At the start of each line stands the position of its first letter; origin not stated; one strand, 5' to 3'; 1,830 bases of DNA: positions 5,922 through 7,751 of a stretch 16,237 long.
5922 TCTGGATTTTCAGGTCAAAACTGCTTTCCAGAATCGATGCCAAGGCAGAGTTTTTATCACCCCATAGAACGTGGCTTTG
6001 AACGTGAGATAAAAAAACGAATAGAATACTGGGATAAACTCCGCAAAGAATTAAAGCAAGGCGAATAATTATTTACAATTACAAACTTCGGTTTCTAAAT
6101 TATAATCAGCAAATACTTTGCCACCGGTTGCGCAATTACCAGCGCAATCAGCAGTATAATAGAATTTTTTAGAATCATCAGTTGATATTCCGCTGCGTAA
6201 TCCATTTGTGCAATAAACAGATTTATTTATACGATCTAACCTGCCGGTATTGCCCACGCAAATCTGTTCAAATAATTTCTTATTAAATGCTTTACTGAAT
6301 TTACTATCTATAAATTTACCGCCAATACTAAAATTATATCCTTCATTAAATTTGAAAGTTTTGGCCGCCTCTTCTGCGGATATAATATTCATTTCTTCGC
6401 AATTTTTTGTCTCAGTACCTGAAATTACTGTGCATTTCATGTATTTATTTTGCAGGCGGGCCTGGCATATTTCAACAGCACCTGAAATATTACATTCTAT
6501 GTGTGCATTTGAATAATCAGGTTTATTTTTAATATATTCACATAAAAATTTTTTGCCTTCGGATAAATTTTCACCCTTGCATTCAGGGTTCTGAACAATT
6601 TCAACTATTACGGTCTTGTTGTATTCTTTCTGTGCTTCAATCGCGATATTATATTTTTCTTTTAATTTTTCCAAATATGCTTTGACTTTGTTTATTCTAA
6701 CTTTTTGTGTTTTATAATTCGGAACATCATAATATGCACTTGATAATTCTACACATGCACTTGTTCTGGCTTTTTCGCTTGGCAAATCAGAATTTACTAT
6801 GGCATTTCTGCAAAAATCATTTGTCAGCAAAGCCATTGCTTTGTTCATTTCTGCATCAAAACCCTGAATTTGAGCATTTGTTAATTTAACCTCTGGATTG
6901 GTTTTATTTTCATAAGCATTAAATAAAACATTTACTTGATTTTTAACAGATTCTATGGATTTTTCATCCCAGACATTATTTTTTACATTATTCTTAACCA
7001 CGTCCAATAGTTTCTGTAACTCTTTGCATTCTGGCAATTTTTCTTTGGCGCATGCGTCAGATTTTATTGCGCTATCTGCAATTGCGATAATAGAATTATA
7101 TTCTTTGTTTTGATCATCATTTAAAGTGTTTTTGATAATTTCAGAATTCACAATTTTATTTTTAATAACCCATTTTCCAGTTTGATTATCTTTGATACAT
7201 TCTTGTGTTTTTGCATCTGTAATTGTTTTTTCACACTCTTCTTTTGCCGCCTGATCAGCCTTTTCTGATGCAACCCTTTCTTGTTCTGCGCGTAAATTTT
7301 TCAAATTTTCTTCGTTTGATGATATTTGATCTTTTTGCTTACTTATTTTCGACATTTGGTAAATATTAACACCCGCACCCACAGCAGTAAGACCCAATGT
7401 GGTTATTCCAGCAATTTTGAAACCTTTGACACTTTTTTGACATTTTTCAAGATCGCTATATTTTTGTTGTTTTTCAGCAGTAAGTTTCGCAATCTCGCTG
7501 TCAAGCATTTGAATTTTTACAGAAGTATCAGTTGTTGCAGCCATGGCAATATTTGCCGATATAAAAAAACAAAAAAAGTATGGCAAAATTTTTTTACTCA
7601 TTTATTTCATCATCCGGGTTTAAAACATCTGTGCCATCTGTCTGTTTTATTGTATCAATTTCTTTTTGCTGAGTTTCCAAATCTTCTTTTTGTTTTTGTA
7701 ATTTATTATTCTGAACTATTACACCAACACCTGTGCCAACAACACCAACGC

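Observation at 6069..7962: Translationally coupled pair of secreted paralogues with a shared coiled-coil / Cys / glycine-zipper module, one carrying an 18-Cys extension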

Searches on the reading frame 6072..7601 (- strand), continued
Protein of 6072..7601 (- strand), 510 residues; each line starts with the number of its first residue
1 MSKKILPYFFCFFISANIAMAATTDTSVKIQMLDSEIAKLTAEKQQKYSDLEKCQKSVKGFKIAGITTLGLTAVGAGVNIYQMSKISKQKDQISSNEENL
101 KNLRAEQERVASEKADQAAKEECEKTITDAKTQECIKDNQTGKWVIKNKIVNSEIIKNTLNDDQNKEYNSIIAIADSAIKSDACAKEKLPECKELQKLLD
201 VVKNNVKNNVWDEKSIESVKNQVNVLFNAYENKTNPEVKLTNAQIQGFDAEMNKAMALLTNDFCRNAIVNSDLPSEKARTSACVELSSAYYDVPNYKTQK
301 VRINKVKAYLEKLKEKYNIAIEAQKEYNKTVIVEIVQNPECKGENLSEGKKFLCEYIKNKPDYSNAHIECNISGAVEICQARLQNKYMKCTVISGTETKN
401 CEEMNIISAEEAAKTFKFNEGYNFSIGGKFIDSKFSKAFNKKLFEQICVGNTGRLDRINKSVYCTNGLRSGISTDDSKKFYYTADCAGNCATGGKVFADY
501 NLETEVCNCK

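Call 74: list_cluster_members(proteins=[P0005, window:6072-7601:-, P0001, P0006])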
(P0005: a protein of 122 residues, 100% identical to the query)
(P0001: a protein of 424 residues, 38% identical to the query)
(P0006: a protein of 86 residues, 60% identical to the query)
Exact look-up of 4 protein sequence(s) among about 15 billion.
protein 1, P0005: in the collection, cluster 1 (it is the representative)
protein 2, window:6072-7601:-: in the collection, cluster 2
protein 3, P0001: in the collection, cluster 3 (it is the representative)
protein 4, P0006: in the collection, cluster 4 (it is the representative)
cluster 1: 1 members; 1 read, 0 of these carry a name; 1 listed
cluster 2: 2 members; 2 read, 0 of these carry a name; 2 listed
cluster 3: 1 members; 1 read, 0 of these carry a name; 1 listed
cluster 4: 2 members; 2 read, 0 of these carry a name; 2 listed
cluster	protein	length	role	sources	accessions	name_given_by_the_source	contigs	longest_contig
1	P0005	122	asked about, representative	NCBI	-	-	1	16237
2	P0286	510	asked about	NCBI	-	-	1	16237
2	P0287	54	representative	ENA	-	-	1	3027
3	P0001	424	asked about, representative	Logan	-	-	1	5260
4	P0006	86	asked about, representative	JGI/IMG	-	-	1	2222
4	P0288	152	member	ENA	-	-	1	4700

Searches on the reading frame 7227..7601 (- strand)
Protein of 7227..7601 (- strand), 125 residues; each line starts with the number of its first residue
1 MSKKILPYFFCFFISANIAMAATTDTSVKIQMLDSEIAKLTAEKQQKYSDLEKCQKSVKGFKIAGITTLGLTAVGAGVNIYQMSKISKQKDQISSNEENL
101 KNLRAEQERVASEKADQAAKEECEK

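Call 37: find_homologous_proteins(query=A4, max_evalue=0.001)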
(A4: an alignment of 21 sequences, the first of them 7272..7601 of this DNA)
Query A4 (21 sequences) (110 aa, profile of the alignment): 338 proteins with E <= 0.001 among 8000 candidates; the best 120 are listed.
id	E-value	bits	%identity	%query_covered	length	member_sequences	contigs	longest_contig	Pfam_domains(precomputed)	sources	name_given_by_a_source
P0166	7.0e-37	143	39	70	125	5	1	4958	-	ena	-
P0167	8.0e-37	143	42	63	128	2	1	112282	-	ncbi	-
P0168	1.7e-36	142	42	63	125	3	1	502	-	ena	-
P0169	2.1e-36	142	43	70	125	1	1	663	-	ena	-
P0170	4.1e-36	141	42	78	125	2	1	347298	-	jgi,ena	-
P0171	6.3e-36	140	37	97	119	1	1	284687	-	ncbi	-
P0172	1.4e-35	139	35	78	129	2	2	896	-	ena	-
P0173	2.4e-35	138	35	95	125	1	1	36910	-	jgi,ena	-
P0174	2.8e-35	138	43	70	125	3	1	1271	-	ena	-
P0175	4.9e-35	137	37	98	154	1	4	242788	-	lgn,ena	-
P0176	5.5e-35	137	44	54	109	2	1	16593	-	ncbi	-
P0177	6.4e-35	137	45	66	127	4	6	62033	-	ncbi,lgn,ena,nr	ncbi:MAG: hypothetical protein J5714_00130 [Alphaproteobacteria bacterium]|nr:hypothetical protein [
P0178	6.6e-35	137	39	79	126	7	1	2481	-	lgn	-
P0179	7.3e-35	137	47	54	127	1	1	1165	-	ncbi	-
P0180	1.0e-34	136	38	90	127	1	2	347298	-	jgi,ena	jgi:hypothetical protein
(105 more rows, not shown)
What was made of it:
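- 6069..7601 (-): Gene B (510 aa), the long subunit. The N-module family has at least 338 clusters (call 37).
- Checked: The B N-module has at least 338 relatives among 90%-identity clusters (call 37).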

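Call 39: search_solved_structures(query=A4, max_evalue=10)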
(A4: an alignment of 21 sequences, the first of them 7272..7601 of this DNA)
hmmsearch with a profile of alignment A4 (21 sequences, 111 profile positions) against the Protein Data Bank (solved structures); distinct sequences matched with E-value up to 10: 7.
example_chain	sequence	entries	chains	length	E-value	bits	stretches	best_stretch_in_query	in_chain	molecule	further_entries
8fkj_R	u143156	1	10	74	0.15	15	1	61-88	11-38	ATP synthase subunit 9, mitochondrial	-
8f29_S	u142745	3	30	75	0.15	15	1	61-88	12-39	ATP synthase subunit 9, mitochondrial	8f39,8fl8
2wpd_J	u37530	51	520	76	0.15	15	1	61-88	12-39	ATP SYNTHASE SUBUNIT 9, MITOCHONDRIAL | ATP synthase subunit C, mitochondrial | ATP synthase subunit 9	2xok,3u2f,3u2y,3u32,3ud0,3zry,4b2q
5lqx_K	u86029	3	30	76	0.41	13.6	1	61-88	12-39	ATP synthase subunit c | ATP synthase c subunit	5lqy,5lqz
8u1r_A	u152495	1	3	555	0.64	13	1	46-107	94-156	Fusion glycoprotein F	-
9nz2_A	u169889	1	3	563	0.64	13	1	46-107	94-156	Fusion glycoprotein F0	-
4y98_A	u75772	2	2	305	1.7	11.6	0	47-87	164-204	C alpha-dehydrogenase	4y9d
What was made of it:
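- Closest known: Class I viral fusion glycoproteins. Same: The best weak PDB sequence hits include F residues 94-156 (call 39).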

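Call 41: find_related_loci(query=A4, collection=viral_contigs, flank=5000)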
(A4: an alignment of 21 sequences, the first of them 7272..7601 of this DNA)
Query A4 (110 aa) in viral_contigs; peptide patterns used: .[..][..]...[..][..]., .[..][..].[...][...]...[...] (x = any residue, [..] = any of these).
30 stretches matched a pattern, but none encodes a relative of the query by tblastn (E <= 1e-3).
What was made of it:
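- On i-spanin (Rz-like): No relatives in viral contigs (call 41).
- Closest known: Two-component phage spanins. Different: No phage context and no relatives in viral contigs (call 41).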

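Call 72: predict_structure(alignment_id=A5)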
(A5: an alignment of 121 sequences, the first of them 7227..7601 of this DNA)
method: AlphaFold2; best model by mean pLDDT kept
length: 125 residues; sequences in the alignment: 121
mean_pLDDT: 54.3   pTM: 0.20
mean pLDDT of the five models: 54.3, 52.5, 51.1, 50.1, 48.8
residues with pLDDT >= 90: 0; 70-90: 0; 50-70: 93; < 50: 32
segments of 3 or more residues with pLDDT < 50: 60-63, 82-95
pLDDT, mean of each block of 10 residues (from residue 1): 58 62 53 58 63 54 48 50 47 49 58 53 52
secondary structure, 60 per line:
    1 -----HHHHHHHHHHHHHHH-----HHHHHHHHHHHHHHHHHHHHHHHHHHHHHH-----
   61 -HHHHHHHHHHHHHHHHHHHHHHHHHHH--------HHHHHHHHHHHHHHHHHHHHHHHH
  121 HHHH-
elements in order: H6-20 H26-55 H62-88 H97-124
